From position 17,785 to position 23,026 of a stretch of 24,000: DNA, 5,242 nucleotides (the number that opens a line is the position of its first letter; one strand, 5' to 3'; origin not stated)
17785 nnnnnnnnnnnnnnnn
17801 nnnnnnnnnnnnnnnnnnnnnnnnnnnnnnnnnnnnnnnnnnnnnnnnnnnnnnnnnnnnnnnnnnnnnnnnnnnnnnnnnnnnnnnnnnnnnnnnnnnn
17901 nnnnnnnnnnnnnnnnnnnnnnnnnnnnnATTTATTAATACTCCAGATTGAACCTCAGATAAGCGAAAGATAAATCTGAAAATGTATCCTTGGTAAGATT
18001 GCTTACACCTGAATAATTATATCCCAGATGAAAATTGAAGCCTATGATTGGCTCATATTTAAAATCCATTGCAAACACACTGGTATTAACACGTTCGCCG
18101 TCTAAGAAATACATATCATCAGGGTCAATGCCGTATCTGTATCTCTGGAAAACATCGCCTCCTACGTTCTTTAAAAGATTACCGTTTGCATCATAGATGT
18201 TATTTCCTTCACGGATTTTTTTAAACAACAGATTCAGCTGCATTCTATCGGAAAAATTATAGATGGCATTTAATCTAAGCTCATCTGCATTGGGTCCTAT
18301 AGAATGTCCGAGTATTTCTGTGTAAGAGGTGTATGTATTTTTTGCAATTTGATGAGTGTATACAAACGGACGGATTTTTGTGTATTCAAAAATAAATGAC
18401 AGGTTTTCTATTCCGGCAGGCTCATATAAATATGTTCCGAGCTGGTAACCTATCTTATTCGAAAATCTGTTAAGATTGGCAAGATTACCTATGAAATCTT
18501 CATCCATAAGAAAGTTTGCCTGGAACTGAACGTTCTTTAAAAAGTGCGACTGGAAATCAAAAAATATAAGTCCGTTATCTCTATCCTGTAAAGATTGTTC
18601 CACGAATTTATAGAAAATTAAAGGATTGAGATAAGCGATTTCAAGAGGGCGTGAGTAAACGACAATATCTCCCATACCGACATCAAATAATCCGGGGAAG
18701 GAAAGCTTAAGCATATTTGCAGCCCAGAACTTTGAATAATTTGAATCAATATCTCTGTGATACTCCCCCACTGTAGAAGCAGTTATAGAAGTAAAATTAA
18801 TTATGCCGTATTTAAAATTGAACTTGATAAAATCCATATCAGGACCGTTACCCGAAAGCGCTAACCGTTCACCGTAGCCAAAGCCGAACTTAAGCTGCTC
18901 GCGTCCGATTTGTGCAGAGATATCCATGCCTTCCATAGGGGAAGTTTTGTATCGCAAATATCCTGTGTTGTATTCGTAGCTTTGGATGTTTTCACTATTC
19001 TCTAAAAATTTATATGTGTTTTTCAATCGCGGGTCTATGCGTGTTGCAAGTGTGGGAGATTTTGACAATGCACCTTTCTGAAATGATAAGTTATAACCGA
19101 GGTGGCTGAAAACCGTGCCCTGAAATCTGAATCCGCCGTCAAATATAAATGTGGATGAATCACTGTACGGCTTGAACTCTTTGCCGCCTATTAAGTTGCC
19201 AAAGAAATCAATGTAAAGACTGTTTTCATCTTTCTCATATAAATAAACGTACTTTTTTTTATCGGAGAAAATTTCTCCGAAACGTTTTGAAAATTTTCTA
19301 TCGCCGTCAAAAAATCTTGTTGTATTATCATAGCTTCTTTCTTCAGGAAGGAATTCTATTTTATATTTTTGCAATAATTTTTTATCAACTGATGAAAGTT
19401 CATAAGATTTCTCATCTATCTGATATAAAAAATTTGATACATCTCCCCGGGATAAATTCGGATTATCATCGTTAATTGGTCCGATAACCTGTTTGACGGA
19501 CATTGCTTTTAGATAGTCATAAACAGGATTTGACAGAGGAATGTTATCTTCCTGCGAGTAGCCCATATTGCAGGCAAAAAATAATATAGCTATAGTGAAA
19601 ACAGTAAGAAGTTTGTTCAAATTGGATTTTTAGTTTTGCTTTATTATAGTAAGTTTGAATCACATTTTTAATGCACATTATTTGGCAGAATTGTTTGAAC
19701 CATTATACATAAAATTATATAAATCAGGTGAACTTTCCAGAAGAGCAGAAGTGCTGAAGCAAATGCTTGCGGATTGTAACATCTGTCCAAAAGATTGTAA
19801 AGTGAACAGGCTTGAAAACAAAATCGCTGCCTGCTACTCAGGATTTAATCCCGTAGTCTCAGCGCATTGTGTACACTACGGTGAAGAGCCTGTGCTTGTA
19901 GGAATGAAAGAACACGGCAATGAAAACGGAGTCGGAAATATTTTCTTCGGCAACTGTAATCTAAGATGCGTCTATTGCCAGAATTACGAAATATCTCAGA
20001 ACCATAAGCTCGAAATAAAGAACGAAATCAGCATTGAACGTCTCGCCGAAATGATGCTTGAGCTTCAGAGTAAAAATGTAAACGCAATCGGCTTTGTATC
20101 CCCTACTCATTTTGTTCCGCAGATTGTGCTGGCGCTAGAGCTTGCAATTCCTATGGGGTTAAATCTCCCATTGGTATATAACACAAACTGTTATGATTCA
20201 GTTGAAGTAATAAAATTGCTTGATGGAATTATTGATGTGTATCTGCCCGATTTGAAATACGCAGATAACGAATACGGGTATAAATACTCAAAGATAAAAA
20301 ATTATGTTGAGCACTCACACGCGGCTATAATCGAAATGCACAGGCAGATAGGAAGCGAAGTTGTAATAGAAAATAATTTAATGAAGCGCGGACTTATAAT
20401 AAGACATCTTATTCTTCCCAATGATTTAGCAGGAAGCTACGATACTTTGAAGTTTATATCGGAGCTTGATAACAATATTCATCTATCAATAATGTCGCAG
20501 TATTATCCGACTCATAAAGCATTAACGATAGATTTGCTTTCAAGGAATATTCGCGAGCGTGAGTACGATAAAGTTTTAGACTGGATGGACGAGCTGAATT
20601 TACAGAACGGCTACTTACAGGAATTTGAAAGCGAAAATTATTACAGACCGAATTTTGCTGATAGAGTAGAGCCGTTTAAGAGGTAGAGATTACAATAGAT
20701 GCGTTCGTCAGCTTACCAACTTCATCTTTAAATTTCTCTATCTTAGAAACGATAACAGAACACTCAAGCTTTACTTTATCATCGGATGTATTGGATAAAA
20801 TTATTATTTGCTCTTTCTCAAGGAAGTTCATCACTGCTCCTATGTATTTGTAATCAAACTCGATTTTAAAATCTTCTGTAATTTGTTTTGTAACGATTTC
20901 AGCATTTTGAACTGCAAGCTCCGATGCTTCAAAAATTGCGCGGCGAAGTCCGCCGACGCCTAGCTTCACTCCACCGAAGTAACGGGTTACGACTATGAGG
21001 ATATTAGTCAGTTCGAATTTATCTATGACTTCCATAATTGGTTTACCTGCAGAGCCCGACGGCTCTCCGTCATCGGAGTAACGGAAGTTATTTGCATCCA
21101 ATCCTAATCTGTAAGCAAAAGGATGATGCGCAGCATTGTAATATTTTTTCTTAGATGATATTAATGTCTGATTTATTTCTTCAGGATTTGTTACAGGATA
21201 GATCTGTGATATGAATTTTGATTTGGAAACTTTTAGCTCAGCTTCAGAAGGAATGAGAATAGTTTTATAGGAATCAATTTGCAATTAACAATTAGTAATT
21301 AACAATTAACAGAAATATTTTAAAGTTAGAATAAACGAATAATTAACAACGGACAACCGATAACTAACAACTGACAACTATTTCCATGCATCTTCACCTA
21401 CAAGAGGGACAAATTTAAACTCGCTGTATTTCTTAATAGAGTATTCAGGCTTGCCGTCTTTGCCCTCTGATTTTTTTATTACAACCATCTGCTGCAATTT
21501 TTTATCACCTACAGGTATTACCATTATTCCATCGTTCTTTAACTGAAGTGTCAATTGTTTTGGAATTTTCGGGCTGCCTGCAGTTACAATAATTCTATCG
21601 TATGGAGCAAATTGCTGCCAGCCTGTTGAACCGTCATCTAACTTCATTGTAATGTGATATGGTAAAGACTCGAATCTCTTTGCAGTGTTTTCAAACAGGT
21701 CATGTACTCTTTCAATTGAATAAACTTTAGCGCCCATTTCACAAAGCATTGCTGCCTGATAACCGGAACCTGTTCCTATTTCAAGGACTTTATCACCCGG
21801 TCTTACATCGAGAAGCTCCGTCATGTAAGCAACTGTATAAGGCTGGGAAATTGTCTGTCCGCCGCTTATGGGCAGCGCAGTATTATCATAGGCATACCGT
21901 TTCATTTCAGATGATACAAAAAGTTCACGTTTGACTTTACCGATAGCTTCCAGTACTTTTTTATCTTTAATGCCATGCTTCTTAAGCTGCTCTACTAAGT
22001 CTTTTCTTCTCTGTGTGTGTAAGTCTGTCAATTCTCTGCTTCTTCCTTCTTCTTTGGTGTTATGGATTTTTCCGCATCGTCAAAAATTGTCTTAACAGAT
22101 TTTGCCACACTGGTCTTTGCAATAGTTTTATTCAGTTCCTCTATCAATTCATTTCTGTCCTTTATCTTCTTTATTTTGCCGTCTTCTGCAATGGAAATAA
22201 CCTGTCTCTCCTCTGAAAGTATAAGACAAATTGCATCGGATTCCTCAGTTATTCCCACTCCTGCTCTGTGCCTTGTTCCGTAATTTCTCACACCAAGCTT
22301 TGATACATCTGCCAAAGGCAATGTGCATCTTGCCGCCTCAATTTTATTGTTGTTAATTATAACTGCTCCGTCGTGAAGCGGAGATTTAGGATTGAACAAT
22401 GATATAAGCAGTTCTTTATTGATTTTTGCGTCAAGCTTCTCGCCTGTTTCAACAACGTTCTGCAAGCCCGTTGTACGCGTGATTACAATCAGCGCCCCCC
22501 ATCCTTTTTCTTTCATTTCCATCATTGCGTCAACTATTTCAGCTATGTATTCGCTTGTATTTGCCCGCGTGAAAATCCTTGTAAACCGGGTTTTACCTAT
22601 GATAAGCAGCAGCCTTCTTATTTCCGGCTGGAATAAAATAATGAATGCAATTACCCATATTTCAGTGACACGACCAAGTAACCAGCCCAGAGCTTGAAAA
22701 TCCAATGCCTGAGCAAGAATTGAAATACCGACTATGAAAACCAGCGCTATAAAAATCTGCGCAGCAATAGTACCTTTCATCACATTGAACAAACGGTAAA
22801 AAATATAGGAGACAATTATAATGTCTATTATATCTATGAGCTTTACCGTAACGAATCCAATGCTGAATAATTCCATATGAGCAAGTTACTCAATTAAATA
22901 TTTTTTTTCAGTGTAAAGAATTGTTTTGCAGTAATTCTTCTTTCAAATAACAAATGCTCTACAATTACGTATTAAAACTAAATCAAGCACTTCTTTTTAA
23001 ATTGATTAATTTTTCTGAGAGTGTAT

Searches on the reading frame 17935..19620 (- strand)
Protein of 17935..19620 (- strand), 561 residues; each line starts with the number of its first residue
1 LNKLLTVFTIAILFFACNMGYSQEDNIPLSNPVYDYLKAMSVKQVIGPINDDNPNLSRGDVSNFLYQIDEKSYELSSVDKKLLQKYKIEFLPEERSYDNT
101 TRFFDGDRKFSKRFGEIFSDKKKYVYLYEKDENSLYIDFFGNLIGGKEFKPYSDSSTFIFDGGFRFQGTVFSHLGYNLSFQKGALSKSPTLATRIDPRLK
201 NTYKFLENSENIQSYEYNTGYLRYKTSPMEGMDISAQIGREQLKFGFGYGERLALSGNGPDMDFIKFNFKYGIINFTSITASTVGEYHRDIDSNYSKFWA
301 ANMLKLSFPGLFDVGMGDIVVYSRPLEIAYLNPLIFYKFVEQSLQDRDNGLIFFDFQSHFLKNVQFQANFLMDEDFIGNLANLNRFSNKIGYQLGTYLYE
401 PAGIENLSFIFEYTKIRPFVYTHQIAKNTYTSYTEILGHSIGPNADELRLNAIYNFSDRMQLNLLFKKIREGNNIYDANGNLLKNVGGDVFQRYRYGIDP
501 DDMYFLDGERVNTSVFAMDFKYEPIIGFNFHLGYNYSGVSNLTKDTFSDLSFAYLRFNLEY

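Call 10: search_protein_families(library=pfam, proteins=[window:17935-19620:-])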
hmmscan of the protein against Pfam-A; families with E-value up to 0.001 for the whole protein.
window:17935-19620:- (561 aa): 1 family
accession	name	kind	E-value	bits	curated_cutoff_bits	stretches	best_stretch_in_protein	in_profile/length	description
PF14052.12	Caps_assemb_Wzi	-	2.7e-10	40.2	30.1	1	385-473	248-340/392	Capsule assembly protein Wzi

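Call 54: find_homologous_proteins(query=window:17935-19620:-, max_evalue=1e-50)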
Query window:17935-19620:- (561 aa): 579 proteins with E <= 1e-50 among 8000 candidates; the best 120 are listed.
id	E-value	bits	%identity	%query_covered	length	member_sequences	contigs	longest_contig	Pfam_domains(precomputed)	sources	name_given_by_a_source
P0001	0.0e+0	1181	97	97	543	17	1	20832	PF14052.13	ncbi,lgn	-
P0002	0.0e+0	1125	87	100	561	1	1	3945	PF14052.13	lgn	-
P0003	0.0e+0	1064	83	100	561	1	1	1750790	PF14052.13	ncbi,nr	ncbi:MAG: hypothetical protein JST55_03630 [Bacteroidetes bacterium]|nr:hypothetical protein [Bacter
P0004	0.0e+0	1035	80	100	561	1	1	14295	PF14052.13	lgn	-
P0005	0.0e+0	1031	81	100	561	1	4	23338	PF14052.13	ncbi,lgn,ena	-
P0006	0.0e+0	1018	80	100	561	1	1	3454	PF14052.13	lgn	-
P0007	1.5e-297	1006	80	97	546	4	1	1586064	PF14052.13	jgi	jgi:hypothetical protein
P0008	3.9e-297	1005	82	97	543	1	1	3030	PF14052.13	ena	-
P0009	1.0e-296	1003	82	97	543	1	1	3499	PF14052.13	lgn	-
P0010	1.9e-296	1002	82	97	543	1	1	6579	PF14052.13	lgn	-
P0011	2.1e-296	1002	82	97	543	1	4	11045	PF14052.13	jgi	-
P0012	7.7e-287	971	81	93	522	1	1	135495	PF14052.13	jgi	jgi:hypothetical protein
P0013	9.1e-284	961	79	93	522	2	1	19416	PF14052.13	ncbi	-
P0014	1.4e-283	960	80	93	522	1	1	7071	PF14052.13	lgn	-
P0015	4.1e-283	958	82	93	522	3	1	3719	PF14052.13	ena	-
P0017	3.4e-267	906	72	100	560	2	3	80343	PF14052.13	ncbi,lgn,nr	ncbi:MAG: hypothetical protein JSS63_08940 [Bacteroidetes bacterium]|nr:hypothetical protein [Bacter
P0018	5.6e-243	826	69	93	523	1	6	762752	PF14052.13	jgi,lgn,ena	-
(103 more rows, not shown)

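Call 55: find_encoding_contigs(protein=P0003, flank=8000, max_places=1)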
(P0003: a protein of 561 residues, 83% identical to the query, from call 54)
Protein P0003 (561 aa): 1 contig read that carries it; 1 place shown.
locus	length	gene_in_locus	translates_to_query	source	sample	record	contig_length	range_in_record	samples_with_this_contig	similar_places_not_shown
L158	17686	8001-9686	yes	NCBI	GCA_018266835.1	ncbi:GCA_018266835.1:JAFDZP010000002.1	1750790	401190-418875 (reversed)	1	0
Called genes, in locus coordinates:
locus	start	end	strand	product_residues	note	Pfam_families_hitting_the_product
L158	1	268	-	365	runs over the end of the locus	PF01070:FMN_dh, PF05690:ThiG (faint), PF03060:NMO (weak), PF01645:Glu_synthase (weak), PF00478:IMPDH (weak)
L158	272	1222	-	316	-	PF02219:MTHFR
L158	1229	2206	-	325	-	PF00930:DPPIV_N (faint), PF07676:PD40 (faint), PF26550:Tricorn_2nd (weak), PF26549:Tricorn_N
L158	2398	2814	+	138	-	PF00472:RF-1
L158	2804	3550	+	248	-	PF02578:Cu-oxidase_4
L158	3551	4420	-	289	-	PF02163:Peptidase_M50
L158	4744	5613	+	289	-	PF19293:CdaA_N, PF02457:DAC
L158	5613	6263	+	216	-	PF01135:PCMT, PF00398:RrnaAD (weak)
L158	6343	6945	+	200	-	PF01205:Impact_N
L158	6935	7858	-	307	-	PF04055:Radical_SAM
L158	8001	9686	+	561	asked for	PF14052:Caps_assemb_Wzi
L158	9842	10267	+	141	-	PF01878:EVE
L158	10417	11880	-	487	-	PF14870:PSII_BNR (faint), PF15902:Sortilin-Vps10 (faint), PF02012:BNR (faint), PF18962:Por_Secre_tail, PF13860:FlgD_ig (faint)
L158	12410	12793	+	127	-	PF00164:Ribosom_S12_S23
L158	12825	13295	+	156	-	PF00177:Ribosomal_S7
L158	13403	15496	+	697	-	PF00009:GTP_EFTU, PF03144:GTP_EFTU_D2, PF22042:EF-G_D2, PF14492:EFG_III, PF16658:RF3_C (weak), PF03764:EFG_IV, PF00679:EFG_C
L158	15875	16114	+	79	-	PF01541:GIY-YIG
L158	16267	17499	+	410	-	PF00009:GTP_EFTU, PF03144:GTP_EFTU_D2, PF03143:GTP_EFTU_D3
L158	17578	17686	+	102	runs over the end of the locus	PF00338:Ribosomal_S10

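Call 56: find_encoding_contigs(protein=P0007, flank=8000, max_places=1)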
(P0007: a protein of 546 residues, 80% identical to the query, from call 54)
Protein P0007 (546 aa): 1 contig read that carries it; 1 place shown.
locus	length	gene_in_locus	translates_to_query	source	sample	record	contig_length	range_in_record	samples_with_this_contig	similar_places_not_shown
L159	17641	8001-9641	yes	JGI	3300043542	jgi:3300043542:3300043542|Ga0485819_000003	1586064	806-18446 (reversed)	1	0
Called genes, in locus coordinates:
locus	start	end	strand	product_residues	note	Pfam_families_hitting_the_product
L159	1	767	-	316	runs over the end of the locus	PF02219:MTHFR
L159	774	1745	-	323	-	PF07676:PD40 (faint), PF26549:Tricorn_N (weak), PF26550:Tricorn_2nd, PF26549:Tricorn_N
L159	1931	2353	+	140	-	PF00472:RF-1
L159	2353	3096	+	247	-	PF02578:Cu-oxidase_4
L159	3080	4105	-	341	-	PF02163:Peptidase_M50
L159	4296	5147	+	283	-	PF19293:CdaA_N, PF02457:DAC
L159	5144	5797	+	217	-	PF01135:PCMT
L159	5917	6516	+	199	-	PF01205:Impact_N, PF09186:DUF1949 (weak)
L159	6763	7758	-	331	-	PF04055:Radical_SAM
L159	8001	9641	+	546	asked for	PF14052:Caps_assemb_Wzi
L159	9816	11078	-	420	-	PF15902:Sortilin-Vps10 (faint), PF14870:PSII_BNR (weak), PF18962:Por_Secre_tail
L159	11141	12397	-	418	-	PF24981:Beta-prop_ATRN-LZTR1 (faint), PF24681:Kelch_KLHDC2_KLHL20_DRC7 (faint), PF07646:Kelch_2 (faint), PF07250:Glyoxal_oxid_N, PF25210:Kelch_FKB95 (weak), PF01344:Kelch_1 (weak), PF09118:GO-like_E_set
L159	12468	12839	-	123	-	-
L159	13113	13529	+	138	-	PF01878:EVE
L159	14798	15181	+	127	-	PF00164:Ribosom_S12_S23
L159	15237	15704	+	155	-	PF00177:Ribosomal_S7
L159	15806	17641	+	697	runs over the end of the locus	PF00009:GTP_EFTU, PF03144:GTP_EFTU_D2, PF22042:EF-G_D2, PF14492:EFG_III, PF16658:RF3_C (weak), PF03764:EFG_IV, PF00679:EFG_C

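Call 57: find_encoding_contigs(protein=P0012, flank=8000, max_places=1)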
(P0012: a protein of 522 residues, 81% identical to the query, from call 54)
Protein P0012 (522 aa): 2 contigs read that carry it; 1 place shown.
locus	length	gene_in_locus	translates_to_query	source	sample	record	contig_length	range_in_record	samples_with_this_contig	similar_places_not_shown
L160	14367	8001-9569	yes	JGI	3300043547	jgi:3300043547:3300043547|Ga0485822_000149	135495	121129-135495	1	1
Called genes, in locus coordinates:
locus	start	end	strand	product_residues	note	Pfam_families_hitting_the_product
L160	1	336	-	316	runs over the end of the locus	PF02219:MTHFR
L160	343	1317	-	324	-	PF00930:DPPIV_N (faint), PF07676:PD40 (faint), PF25174:Beta-prop_THOC3 (faint), PF26550:Tricorn_2nd (weak), PF26549:Tricorn_N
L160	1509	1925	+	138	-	PF00472:RF-1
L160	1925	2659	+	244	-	PF02578:Cu-oxidase_4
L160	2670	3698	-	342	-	PF02163:Peptidase_M50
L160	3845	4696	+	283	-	PF19293:CdaA_N, PF02457:DAC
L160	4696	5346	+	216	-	PF01135:PCMT, PF00398:RrnaAD (weak)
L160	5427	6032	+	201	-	PF01205:Impact_N, PF09186:DUF1949 (weak)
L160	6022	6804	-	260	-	-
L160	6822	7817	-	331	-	PF04055:Radical_SAM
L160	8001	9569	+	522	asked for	PF14052:Caps_assemb_Wzi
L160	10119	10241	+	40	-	-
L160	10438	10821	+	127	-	PF00164:Ribosom_S12_S23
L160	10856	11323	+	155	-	PF00177:Ribosomal_S7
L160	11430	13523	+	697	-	PF00009:GTP_EFTU, PF03144:GTP_EFTU_D2, PF22042:EF-G_D2, PF14492:EFG_III, PF16658:RF3_C (weak), PF03764:EFG_IV, PF00679:EFG_C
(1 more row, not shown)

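Call 75: find_encoding_contigs(protein=P0017, flank=10000, max_places=1)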
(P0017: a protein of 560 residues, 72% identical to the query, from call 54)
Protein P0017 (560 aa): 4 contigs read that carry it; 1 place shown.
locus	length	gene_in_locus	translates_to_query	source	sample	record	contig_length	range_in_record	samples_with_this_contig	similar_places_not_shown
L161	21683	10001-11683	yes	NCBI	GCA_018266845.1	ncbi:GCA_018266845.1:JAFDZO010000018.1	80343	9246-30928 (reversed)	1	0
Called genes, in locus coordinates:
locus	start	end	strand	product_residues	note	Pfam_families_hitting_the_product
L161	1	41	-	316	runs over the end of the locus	PF02219:MTHFR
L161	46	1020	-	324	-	PF25174:Beta-prop_THOC3 (faint), PF07676:PD40 (faint), PF26550:Tricorn_2nd, PF26549:Tricorn_N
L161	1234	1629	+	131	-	PF00472:RF-1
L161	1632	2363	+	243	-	PF02578:Cu-oxidase_4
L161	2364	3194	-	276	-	PF02163:Peptidase_M50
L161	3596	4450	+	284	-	PF19293:CdaA_N, PF02457:DAC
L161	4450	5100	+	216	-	PF01135:PCMT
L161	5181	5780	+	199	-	PF01205:Impact_N, PF09186:DUF1949 (weak)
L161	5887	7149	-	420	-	PF14870:PSII_BNR (faint), PF18962:Por_Secre_tail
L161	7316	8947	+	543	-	-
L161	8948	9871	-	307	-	PF04055:Radical_SAM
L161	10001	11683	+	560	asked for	PF14052:Caps_assemb_Wzi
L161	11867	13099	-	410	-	PF14870:PSII_BNR, PF18962:Por_Secre_tail, PF13860:FlgD_ig (weak)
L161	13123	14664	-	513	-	PF07250:Glyoxal_oxid_N, PF09118:GO-like_E_set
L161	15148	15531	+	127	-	PF00164:Ribosom_S12_S23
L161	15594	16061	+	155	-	PF00177:Ribosomal_S7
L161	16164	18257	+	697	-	PF00009:GTP_EFTU, PF03144:GTP_EFTU_D2, PF22042:EF-G_D2, PF14492:EFG_III, PF16658:RF3_C (weak), PF03764:EFG_IV, PF00679:EFG_C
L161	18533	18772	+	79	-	PF01541:GIY-YIG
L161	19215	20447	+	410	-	PF00009:GTP_EFTU, PF03144:GTP_EFTU_D2, PF03143:GTP_EFTU_D3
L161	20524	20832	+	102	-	PF00338:Ribosomal_S10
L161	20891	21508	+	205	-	PF00297:Ribosomal_L3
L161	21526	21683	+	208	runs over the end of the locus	PF00573:Ribosomal_L4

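Call 76: find_encoding_contigs(protein=P0018, flank=10000, max_places=1)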
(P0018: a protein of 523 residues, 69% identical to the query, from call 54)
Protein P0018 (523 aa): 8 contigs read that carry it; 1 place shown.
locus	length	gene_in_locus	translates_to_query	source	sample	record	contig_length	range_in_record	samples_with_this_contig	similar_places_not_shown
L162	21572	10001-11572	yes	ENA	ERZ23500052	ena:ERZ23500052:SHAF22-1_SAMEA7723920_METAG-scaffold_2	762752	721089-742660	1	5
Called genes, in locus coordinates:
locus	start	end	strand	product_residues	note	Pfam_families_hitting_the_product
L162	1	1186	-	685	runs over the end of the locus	PF05649:Peptidase_M13_N, PF01431:Peptidase_M13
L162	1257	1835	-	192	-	-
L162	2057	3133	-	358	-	PF01070:FMN_dh, PF03060:NMO (faint), PF00478:IMPDH (weak), PF01645:Glu_synthase (faint)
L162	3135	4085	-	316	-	PF02219:MTHFR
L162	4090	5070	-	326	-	PF07676:PD40 (faint), PF26550:Tricorn_2nd, PF26549:Tricorn_N (weak)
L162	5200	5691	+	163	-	PF00472:RF-1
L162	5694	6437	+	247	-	PF02578:Cu-oxidase_4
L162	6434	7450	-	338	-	PF02163:Peptidase_M50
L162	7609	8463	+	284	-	PF19293:CdaA_N, PF02457:DAC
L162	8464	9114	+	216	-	PF01135:PCMT, PF00398:RrnaAD (weak)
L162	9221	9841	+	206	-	PF01205:Impact_N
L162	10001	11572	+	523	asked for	PF14052:Caps_assemb_Wzi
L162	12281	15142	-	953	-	PF00005:ABC_tran (faint), PF02463:SMC_N (faint), PF03193:RsgA_GTPase (faint), PF13191:AAA_16 (faint), PF13555:AAA_29 (faint), PF20703:nSTAND1 (faint), PF17760:UvrA_inter, PF17755:UvrA_DNA-bind, +1 more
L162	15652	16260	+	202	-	-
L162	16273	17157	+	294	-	PF02591:Zn_ribbon_9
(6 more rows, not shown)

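Call 77: find_encoding_contigs(protein=P0005, flank=10000, max_places=1)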
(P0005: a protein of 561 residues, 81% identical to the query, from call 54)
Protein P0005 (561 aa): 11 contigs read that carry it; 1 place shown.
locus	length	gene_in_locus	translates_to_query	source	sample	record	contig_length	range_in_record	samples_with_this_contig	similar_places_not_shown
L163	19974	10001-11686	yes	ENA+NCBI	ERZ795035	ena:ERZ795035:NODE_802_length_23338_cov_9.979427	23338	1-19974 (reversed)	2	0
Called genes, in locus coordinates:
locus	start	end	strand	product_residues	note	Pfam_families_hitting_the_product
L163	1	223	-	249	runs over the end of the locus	PF02535:Zip (weak)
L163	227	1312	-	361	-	PF01070:FMN_dh, PF01645:Glu_synthase (weak)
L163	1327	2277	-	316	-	PF02219:MTHFR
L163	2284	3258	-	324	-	PF07676:PD40 (faint), PF23381:Beta-prop_IFT122_1st (faint), PF26550:Tricorn_2nd (weak), PF26549:Tricorn_N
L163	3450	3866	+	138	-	PF00472:RF-1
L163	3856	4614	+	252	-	PF02578:Cu-oxidase_4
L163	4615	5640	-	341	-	PF02163:Peptidase_M50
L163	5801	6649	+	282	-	PF19293:CdaA_N, PF02457:DAC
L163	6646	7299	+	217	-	PF01135:PCMT, PF00398:RrnaAD (weak)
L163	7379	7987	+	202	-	PF01205:Impact_N, PF09186:DUF1949 (weak)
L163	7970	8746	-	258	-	PF18753:Nmad2 (weak)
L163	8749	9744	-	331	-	PF04055:Radical_SAM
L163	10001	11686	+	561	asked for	PF14052:Caps_assemb_Wzi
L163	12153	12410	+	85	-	-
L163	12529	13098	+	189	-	-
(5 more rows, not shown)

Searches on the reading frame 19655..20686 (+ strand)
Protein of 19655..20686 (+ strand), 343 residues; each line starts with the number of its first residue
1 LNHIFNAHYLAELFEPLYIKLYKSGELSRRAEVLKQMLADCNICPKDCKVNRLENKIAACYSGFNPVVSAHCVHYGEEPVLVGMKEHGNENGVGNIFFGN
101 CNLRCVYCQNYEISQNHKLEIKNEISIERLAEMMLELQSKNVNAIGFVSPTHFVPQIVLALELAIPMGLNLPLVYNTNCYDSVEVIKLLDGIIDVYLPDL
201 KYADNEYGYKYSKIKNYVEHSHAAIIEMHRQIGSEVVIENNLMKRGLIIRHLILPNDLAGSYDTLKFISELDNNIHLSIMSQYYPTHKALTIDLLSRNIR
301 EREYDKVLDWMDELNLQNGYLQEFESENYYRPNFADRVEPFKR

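Call 10: search_protein_families(library=pfam, proteins=[window:19655-20686:+])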
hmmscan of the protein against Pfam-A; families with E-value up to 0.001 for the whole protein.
window:19655-20686:+ (343 aa): 1 family
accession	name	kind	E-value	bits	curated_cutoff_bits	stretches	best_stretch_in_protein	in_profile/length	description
PF04055.27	Radical_SAM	-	8.8e-12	45.9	29.5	1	96-231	2-135/166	Radical SAM superfamily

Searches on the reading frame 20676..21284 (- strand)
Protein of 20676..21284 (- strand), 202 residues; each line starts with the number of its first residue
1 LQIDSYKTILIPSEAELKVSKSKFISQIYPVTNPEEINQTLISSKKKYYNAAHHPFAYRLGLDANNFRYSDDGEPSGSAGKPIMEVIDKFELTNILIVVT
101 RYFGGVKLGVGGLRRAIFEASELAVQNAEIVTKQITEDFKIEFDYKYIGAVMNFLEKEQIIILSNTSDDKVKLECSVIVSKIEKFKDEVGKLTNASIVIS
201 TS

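Call 10: search_protein_families(library=pfam, proteins=[window:20676-21284:-])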
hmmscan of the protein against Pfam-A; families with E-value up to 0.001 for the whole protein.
window:20676-21284:- (202 aa): 2 families
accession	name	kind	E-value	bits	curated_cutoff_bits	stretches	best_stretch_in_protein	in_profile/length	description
PF01205.25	UPF0029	-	2.4e-33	114.8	27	1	21-123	2-105/107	Uncharacterized protein family UPF0029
PF09186.17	DUF1949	-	0.00011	22.4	23.7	1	141-195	1-55/56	Domain of unknown function (DUF1949)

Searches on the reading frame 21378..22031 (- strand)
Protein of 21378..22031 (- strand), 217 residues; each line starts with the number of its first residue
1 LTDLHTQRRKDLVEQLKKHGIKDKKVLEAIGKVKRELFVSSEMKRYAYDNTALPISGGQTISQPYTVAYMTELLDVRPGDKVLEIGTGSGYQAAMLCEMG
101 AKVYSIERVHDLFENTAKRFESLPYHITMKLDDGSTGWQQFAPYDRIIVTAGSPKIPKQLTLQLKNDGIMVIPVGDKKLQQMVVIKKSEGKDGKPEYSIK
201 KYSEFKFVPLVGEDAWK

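Call 10: search_protein_families(library=pfam, proteins=[window:21378-22031:-])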
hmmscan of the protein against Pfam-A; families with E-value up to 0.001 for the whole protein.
window:21378-22031:- (217 aa): 2 families
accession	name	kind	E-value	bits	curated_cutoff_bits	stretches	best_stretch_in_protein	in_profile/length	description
PF01135.25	PCMT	-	3e-61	207.3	20.3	1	8-213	2-208/210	Protein-L-isoaspartate(D-aspartate) O-methyltransferase (PCMT)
PF00398.26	RrnaAD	-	3.8e-06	26.6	24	1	72-128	24-79/263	Ribosomal RNA adenine dimethylase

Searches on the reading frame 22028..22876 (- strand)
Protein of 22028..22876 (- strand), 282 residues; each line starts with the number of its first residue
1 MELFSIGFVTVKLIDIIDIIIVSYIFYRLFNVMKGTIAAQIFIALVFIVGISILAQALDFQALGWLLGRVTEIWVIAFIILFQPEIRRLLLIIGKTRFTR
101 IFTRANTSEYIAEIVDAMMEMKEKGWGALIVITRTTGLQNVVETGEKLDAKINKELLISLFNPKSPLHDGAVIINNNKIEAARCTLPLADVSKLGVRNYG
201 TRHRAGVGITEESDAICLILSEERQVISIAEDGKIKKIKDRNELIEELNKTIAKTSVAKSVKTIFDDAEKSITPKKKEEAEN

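Call 10: search_protein_families(library=pfam, proteins=[window:22028-22876:-])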
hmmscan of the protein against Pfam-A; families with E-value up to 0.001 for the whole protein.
window:22028-22876:- (282 aa): 2 families
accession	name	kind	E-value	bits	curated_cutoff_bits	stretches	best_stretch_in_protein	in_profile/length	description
PF02457.21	DAC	-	3.9e-41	139.8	27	1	116-235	2-119/119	DisA bacterial checkpoint controller nucleotide-binding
PF19293.4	CdaA_N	-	6.3e-11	42.7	23.8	1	9-86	3-81/81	CdaA N-terminal transmembrane domain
